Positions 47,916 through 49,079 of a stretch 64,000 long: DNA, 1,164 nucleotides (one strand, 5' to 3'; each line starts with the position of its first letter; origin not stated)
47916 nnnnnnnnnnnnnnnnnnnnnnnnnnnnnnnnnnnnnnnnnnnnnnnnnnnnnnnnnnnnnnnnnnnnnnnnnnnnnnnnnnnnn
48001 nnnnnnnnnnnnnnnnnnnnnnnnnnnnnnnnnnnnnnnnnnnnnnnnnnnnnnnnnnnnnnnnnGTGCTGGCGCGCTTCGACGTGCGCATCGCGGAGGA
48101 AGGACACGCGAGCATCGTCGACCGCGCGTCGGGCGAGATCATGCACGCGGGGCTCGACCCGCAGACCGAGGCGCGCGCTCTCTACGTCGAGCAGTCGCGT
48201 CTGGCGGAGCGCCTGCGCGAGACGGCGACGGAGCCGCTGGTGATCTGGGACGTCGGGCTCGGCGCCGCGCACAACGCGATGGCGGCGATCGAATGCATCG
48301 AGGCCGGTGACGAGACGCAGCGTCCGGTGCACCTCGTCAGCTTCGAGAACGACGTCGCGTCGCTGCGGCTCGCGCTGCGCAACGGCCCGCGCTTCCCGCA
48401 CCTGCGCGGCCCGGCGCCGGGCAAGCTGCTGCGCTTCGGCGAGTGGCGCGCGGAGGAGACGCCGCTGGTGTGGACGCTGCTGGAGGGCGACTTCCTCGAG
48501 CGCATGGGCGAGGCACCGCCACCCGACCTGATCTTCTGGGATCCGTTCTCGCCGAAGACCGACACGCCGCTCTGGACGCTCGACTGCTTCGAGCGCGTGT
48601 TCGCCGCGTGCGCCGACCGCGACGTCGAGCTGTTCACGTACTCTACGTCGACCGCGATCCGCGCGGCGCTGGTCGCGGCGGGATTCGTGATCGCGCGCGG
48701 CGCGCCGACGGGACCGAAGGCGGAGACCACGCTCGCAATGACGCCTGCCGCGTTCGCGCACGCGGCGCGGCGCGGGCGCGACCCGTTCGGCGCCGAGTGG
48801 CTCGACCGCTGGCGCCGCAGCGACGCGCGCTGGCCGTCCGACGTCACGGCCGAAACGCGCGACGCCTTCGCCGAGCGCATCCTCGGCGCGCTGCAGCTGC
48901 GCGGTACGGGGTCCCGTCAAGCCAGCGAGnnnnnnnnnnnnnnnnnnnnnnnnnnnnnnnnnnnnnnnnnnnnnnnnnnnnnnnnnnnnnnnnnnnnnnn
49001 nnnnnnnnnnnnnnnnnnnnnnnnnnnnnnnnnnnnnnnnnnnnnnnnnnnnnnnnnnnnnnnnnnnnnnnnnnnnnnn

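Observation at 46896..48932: Tgt (queuine tRNA-ribosyltransferase) fused to an MnmC-type DUF752 methyltransferase domain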

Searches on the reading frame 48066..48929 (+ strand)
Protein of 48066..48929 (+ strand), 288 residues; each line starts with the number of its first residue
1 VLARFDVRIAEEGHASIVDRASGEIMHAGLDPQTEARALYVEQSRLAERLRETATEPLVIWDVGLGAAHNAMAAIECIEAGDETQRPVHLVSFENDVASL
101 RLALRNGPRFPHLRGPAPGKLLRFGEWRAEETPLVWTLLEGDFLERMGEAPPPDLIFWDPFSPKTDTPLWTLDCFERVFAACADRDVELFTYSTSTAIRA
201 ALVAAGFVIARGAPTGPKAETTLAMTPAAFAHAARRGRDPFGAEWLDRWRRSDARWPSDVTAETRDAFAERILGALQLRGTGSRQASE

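Call 5: find_homologous_proteins(query=window:48066-48929:+, max_evalue=0.001)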
Query window:48066-48929:+ (288 aa): 739 proteins with E <= 0.001 among 8000 candidates; the best 120 are listed.
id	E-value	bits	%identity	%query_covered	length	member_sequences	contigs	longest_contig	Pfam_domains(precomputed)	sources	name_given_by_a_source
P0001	1.0e-150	519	99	81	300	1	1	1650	PF05430.18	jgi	jgi:queuine tRNA-ribosyltransferase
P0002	1.7e-127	443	72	97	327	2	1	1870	PF05430.18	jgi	-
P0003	1.8e-126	439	73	96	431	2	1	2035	PF05430.18,PF01702.26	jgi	jgi:queuine tRNA-ribosyltransferase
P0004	1.5e-124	433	71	96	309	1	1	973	PF05430.18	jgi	jgi:queuine tRNA-ribosyltransferase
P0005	4.0e-121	422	70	97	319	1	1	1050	PF05430.18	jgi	jgi:queuine tRNA-ribosyltransferase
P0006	3.6e-120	419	68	99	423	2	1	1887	PF05430.18,PF01702.26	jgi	-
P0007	7.6e-116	405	73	88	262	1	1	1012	PF05430.18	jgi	jgi:queuine tRNA-ribosyltransferase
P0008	3.9e-114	399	66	97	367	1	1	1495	PF05430.18,PF01702.26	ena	-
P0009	5.8e-112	392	64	97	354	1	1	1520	PF05430.18,PF01702.26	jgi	jgi:queuine tRNA-ribosyltransferase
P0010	5.9e-112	392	65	97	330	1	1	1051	PF05430.18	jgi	jgi:queuine tRNA-ribosyltransferase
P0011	8.2e-112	391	66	96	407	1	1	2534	PF05430.18,PF01702.26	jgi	jgi:queuine tRNA-ribosyltransferase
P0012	7.2e-111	388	78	77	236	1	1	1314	PF05430.18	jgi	jgi:queuine tRNA-ribosyltransferase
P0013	2.3e-109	383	68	91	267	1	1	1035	PF05430.18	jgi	-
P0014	6.9e-109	382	61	97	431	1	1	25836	PF05430.18,PF01702.26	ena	-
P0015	1.3e-108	381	67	90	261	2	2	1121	PF05430.18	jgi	-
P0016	2.4e-108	380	63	97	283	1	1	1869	PF05430.18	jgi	jgi:queuine tRNA-ribosyltransferase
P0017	5.1e-108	379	63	97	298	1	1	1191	PF05430.18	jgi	jgi:queuine tRNA-ribosyltransferase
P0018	2.1e-107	377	61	99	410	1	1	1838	PF05430.18,PF01702.26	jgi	jgi:queuine tRNA-ribosyltransferase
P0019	7.3e-106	372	66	90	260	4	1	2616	PF05430.18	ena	-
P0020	1.8e-104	367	61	98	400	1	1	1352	PF05430.18,PF01702.26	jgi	jgi:queuine tRNA-ribosyltransferase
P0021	2.5e-103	363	63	97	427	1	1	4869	PF05430.18,PF01702.26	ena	-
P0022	1.7e-102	361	65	88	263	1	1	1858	PF05430.18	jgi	jgi:queuine tRNA-ribosyltransferase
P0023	7.2e-101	355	63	90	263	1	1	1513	PF05430.18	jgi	jgi:queuine tRNA-ribosyltransferase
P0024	7.4e-101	355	65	88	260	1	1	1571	PF05430.18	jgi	jgi:queuine tRNA-ribosyltransferase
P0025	1.1e-100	355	63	89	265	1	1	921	PF05430.18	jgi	jgi:queuine tRNA-ribosyltransferase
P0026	2.1e-100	354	60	96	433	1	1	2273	PF05430.18,PF01702.26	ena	-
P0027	4.9e-100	353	65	86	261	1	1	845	PF05430.18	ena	-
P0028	2.2e-99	350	67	84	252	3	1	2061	PF05430.18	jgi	jgi:queuine tRNA-ribosyltransferase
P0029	1.9e-98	347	65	86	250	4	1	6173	PF05430.18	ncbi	ncbi:MAG: tRNA-guanine(34) transglycosylase, partial [Deltaproteobacteria bacterium]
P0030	2.3e-97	344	63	88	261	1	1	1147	PF05430.18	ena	-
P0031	7.6e-87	309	68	74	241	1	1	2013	PF05430.18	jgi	jgi:queuine tRNA-ribosyltransferase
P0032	4.9e-86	307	55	97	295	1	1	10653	PF05430.18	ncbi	ncbi:MAG: MnmC family methyltransferase [Chthoniobacterales bacterium]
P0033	1.6e-85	305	54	96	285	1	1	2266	PF05430.18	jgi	jgi:queuine tRNA-ribosyltransferase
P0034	1.3e-84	302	54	97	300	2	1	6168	PF05430.18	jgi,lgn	jgi:queuine tRNA-ribosyltransferase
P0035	1.4e-84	302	56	97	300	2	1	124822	PF05430.18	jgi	jgi:queuine tRNA-ribosyltransferase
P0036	1.5e-84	302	52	97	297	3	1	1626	PF05430.18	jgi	jgi:queuine tRNA-ribosyltransferase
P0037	1.7e-84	302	61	77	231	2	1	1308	PF05430.18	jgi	jgi:queuine tRNA-ribosyltransferase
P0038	2.7e-84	301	54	96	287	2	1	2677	PF05430.18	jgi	jgi:queuine tRNA-ribosyltransferase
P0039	2.8e-84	301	53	97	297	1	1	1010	PF05430.18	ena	-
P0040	3.8e-84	301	52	96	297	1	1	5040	PF05430.18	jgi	-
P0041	3.8e-84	301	54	97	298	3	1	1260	PF05430.18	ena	-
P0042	4.7e-84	300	54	99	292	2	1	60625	PF05430.18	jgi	jgi:queuine tRNA-ribosyltransferase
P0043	5.2e-84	300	54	97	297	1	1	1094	PF05430.18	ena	-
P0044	5.3e-84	300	56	97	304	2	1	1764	PF05430.18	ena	-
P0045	5.3e-84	300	63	75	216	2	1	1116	PF05430.18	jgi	jgi:queuine tRNA-ribosyltransferase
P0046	7.7e-84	299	53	97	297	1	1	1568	PF05430.18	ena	-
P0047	8.1e-84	299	54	98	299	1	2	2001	PF05430.18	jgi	jgi:queuine tRNA-ribosyltransferase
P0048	9.9e-84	299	50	97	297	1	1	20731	PF05430.18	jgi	jgi:queuine tRNA-ribosyltransferase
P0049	1.1e-83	299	55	97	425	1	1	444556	PF05430.18,PF01702.26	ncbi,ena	-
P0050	1.2e-83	299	53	98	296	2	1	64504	PF05430.18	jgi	-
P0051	1.3e-83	299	54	98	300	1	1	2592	PF05430.18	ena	-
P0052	1.6e-83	298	51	99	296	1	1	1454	PF05430.18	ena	-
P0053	1.6e-83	298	54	98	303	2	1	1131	PF05430.18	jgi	jgi:queuine tRNA-ribosyltransferase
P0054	2.1e-83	298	55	97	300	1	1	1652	PF05430.18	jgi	jgi:queuine tRNA-ribosyltransferase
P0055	2.1e-83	298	55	96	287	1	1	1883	PF05430.18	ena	-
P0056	2.8e-83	298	52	96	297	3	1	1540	PF05430.18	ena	-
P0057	3.1e-83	298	55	97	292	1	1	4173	PF05430.18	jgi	jgi:queuine tRNA-ribosyltransferase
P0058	3.3e-83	297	55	97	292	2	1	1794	PF05430.18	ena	-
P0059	3.5e-83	297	54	97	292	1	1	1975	PF05430.18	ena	-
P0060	4.1e-83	297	53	98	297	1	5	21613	PF05430.18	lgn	-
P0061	4.7e-83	297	52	99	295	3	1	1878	PF05430.18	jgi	-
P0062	5.3e-83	297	53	97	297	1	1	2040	PF05430.18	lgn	-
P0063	5.8e-83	297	54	97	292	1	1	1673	PF05430.18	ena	-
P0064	7.0e-83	296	53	98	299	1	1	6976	PF05430.18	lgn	-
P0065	1.6e-82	295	54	97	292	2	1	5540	PF05430.18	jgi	jgi:queuine tRNA-ribosyltransferase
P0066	1.7e-82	295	53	98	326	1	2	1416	PF05430.18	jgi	jgi:queuine tRNA-ribosyltransferase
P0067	1.7e-82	295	54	97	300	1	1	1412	PF05430.18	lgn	-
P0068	1.8e-82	295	54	97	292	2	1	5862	PF05430.18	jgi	jgi:queuine tRNA-ribosyltransferase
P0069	1.9e-82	295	54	97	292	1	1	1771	PF05430.18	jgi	jgi:queuine tRNA-ribosyltransferase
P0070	2.2e-82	295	52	97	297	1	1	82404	PF05430.18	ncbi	ncbi:MAG: MnmC family methyltransferase [Chthoniobacterales bacterium]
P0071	2.5e-82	295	52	96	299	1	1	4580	PF05430.18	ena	-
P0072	3.1e-82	294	54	97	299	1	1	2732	PF05430.18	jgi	jgi:queuine tRNA-ribosyltransferase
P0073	3.4e-82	294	54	97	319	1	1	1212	PF05430.18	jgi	jgi:queuine tRNA-ribosyltransferase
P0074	3.6e-82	294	52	98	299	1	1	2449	PF05430.18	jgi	jgi:queuine tRNA-ribosyltransferase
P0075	4.0e-82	294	54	97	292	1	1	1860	PF05430.18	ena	-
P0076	4.2e-82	294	53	98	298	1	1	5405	PF05430.18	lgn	-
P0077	5.3e-82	293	54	97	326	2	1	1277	PF05430.18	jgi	jgi:queuine tRNA-ribosyltransferase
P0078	6.7e-82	293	54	97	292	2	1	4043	PF05430.18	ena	-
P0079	7.1e-82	293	54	97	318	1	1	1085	PF05430.18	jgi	jgi:queuine tRNA-ribosyltransferase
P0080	7.7e-82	293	54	97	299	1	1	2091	PF05430.18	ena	-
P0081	7.7e-82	293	53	98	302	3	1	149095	PF05430.18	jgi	jgi:queuine tRNA-ribosyltransferase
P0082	9.1e-82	293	52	97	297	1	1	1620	PF05430.18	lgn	-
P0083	1.0e-81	293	54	97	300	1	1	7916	PF05430.18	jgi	jgi:queuine tRNA-ribosyltransferase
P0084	1.3e-81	292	53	97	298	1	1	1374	PF05430.18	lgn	-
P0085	1.3e-81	292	55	97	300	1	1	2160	PF05430.18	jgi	jgi:queuine tRNA-ribosyltransferase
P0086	1.8e-81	292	53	97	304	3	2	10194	PF05430.18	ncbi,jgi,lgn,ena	ncbi:MAG TPA: MnmC family methyltransferase [Chthoniobacterales bacterium]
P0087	1.8e-81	292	52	98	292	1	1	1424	PF05430.18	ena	-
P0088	1.9e-81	292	54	97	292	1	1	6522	PF05430.18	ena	-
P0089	2.0e-81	292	55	97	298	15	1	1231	PF05430.18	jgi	jgi:queuine tRNA-ribosyltransferase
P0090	2.2e-81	291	54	97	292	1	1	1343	PF05430.18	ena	-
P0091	3.8e-81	291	53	97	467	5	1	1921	PF05430.18,PF01702.26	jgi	-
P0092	3.8e-81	291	54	97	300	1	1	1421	PF05430.18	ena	-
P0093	4.4e-81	290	53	99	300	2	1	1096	PF05430.18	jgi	-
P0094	4.9e-81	290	53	97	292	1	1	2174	PF05430.18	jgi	-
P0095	5.1e-81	290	53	97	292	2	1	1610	PF05430.18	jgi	jgi:queuine tRNA-ribosyltransferase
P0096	5.4e-81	290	53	97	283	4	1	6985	PF05430.18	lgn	-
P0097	5.6e-81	290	52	99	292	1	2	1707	PF05430.18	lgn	-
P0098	7.7e-81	290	52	97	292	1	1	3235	PF05430.18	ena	-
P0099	8.1e-81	290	52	98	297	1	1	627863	PF05430.18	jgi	jgi:queuine tRNA-ribosyltransferase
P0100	8.1e-81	290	52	97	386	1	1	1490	PF05430.18,PF01702.26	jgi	jgi:queuine tRNA-ribosyltransferase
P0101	8.3e-81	290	52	97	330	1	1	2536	PF05430.18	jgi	jgi:queuine tRNA-ribosyltransferase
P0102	9.1e-81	289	53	96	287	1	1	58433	PF05430.18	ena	-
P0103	9.6e-81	289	54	96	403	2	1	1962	PF05430.18,PF01702.26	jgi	jgi:queuine tRNA-ribosyltransferase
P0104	1.0e-80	289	54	98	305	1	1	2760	PF05430.18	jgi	jgi:queuine tRNA-ribosyltransferase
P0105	1.0e-80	289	54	97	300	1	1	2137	PF05430.18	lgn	-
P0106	1.1e-80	289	52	97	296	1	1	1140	PF05430.18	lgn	-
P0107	1.5e-80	289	51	97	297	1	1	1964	PF05430.18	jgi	jgi:queuine tRNA-ribosyltransferase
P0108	1.5e-80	289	52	98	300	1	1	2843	PF05430.18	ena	-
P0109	1.6e-80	289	53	97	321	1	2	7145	PF05430.18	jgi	jgi:queuine tRNA-ribosyltransferase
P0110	1.8e-80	288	53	98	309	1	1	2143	PF05430.18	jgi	jgi:queuine tRNA-ribosyltransferase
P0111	1.9e-80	288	53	97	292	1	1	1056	PF05430.18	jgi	jgi:queuine tRNA-ribosyltransferase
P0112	2.0e-80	288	53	97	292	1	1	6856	PF05430.18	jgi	jgi:queuine tRNA-ribosyltransferase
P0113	2.0e-80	288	54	97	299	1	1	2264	PF05430.18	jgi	jgi:queuine tRNA-ribosyltransferase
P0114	2.2e-80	288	52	94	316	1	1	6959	PF05430.18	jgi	jgi:queuine tRNA-ribosyltransferase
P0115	2.6e-80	288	52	97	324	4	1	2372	PF05430.18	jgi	jgi:queuine tRNA-ribosyltransferase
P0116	2.6e-80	288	52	96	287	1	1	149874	PF05430.18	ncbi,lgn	-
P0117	3.0e-80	288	52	98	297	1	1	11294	PF05430.18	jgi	jgi:queuine tRNA-ribosyltransferase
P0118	3.0e-80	288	52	97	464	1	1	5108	PF05430.18,PF01702.26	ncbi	-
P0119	3.1e-80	288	51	98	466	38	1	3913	PF05430.18,PF01702.26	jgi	jgi:queuine tRNA-ribosyltransferase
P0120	3.7e-80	287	54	97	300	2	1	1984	PF05430.18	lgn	-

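Call 13: find_encoding_contigs(protein=P0099, flank=8000, max_places=3)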
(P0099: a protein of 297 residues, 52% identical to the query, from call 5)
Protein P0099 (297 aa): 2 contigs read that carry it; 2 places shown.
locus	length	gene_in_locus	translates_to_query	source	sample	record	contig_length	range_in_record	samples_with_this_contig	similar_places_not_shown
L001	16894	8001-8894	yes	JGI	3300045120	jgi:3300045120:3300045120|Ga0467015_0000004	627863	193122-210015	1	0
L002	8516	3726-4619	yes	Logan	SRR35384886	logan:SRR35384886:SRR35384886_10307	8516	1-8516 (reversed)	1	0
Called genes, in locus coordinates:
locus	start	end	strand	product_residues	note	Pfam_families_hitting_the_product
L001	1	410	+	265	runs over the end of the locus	PF02146:SIR2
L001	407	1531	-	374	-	PF13439:Glyco_transf_4, PF13477:Glyco_trans_4_2, PF13579:Glyco_trans_4_4, PF00534:Glycos_transf_1, PF13692:Glyco_trans_1_4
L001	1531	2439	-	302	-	-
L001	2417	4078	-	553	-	PF00474:SSF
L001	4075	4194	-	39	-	-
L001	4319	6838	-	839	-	PF02585:PIG-L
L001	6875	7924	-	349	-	PF11138:DUF2911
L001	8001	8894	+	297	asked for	PF05430:Methyltransf_30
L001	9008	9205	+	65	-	-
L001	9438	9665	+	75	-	-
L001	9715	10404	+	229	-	-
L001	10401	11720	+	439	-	PF13360:PQQ_2, PF13570:Beta-prop_ACSF4, PF07774:EMC1_C (faint), PF01011:PQQ, PF13360:PQQ_2, PF13570:Beta-prop_ACSF4, PF01011:PQQ (weak), PF13360:PQQ_2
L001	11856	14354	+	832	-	PF12704:MacB_PCD, PF02687:FtsX, PF12704:MacB_PCD, PF02687:FtsX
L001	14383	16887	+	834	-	PF12704:MacB_PCD, PF02687:FtsX, PF12704:MacB_PCD, PF02687:FtsX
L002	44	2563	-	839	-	PF02585:PIG-L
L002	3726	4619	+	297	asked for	PF05430:Methyltransf_30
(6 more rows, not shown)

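Call 14: find_encoding_contigs(protein=P0049, flank=8000, max_places=3)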
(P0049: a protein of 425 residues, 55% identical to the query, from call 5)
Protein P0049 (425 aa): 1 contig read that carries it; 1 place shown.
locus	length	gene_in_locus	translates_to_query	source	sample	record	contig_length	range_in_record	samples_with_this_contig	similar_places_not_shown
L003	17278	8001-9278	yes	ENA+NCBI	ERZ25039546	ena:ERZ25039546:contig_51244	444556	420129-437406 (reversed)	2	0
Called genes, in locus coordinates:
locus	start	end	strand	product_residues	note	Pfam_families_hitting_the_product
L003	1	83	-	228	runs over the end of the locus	PF00072:Response_reg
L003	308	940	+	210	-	PF00109:ketoacyl-synt, PF00108:Thiolase_N (weak)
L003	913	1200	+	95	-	-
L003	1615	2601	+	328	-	PF16927:HisKA_7TM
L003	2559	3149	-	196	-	-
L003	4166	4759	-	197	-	-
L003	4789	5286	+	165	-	PF00989:PAS (faint)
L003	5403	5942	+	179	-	PF00512:HisKA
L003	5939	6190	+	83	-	PF02518:HATPase_c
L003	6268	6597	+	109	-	PF01116:F_bP_aldolase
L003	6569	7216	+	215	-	PF01116:F_bP_aldolase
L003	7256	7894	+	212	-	PF01702:TGT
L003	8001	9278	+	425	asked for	PF01702:TGT, PF05430:Methyltransf_30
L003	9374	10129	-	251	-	PF02146:SIR2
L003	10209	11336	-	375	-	PF00027:cNMP_binding, PF00512:HisKA, PF02518:HATPase_c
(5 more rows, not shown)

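Call 16: find_related_loci(query=A1, collection=genome_contigs, flank=6000)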
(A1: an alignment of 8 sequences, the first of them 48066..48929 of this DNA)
Query A1 (288 aa) in genome_contigs; peptide patterns used: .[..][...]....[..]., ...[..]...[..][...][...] (x = any residue, [..] = any of these).
599 stretches matched a pattern (row limit reached: there are more); 575 encode a relative of the query (tblastn E <= 1e-3); the best 80 are kept; 80 distinct loci.
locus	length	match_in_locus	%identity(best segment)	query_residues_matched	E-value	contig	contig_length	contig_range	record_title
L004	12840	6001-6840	86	1-278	6e-151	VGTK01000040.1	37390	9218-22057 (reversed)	MAG: Deltaproteobacteria bacterium isolate K_Offshore_80m_m2_211 K_Offshore_80m_m2_211_Ga0194132_10002200, whole genome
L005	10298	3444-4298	68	2-285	3e-124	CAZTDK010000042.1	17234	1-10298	MAG TPA_asm: uncultured Candidatus Binatia bacterium isolate binchicken_co54_374 genome assembly, contig: NODE_5834_leng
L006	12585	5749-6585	65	2-280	2e-118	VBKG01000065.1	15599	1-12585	MAG: Deltaproteobacteria bacterium isolate DP_3 14_1009_13_30cm_scaffold_3588, whole genome shotgun sequence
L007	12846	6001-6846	64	2-282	2e-116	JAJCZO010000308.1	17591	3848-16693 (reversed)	MAG: Deltaproteobacteria bacterium isolate OFTM293 OFTM293_307, whole genome shotgun sequence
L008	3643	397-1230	66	4-280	4e-118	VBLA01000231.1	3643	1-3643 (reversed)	MAG: Deltaproteobacteria bacterium isolate DP_23 14_1009_13_30cm_scaffold_33379, whole genome shotgun sequence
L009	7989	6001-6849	65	2-280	3e-114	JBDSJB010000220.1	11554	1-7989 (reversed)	MAG: Candidatus Binatia bacterium isolate cluster1_bin.312 k127_6606939, whole genome shotgun sequence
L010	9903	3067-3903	65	2-279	7e-114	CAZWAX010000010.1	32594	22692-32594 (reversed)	MAG TPA_asm: uncultured Polyangiaceae bacterium isolate SRP302447_co1_427 genome assembly, contig: NODE_3750_length_3259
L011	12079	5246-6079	64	2-278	4e-113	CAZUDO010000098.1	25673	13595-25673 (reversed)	MAG TPA_asm: uncultured Candidatus Binatia bacterium isolate binchicken_co165_346 genome assembly, contig: k141_1437227,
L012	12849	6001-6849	64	2-283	1e-112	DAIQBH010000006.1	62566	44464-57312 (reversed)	MAG TPA_asm: Thermodesulfobacteriota bacterium isolate CTOTU27636 NODE_87_length_62566_cov_6.728640, whole genome shotgu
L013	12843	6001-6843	64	2-283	4e-111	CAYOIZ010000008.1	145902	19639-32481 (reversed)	MAG TPA_asm: uncultured Candidatus Binatia bacterium isolate binchicken_co199_112 genome assembly, contig: NODE_136_leng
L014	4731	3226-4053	61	5-279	7e-101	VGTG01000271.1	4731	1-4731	MAG: Deltaproteobacteria bacterium isolate K_DeepCast_65m_m2_035 K_DeepCast_65m_m2_035_Ga0194128_10029339, whole genome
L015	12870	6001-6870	54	2-288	6e-92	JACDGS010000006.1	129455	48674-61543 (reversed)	MAG: Chthoniobacterales bacterium isolate MGR_bin418 SD2908_NODE_37_length_129455_cov_1.731412, whole genome shotgun seq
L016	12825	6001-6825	55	2-276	2e-86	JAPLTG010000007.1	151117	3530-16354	MAG: Verrucomicrobia bacterium isolate LacPavin_0818_WC45_MAG_58_13 LacPavin_0818_WC45_scaffold_425483, whole genome sho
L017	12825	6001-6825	55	2-276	2e-86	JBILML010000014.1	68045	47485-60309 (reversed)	MAG: Terrimicrobiaceae bacterium isolate ME2017-08-18_3300034012_group7_bin88 Rohwer_bin2602_scaffold_29_c2, whole genom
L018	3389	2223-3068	52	2-281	3e-87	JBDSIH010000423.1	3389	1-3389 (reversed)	MAG: Chthoniobacterales bacterium isolate cluster1_bin.295 k127_7088220, whole genome shotgun sequence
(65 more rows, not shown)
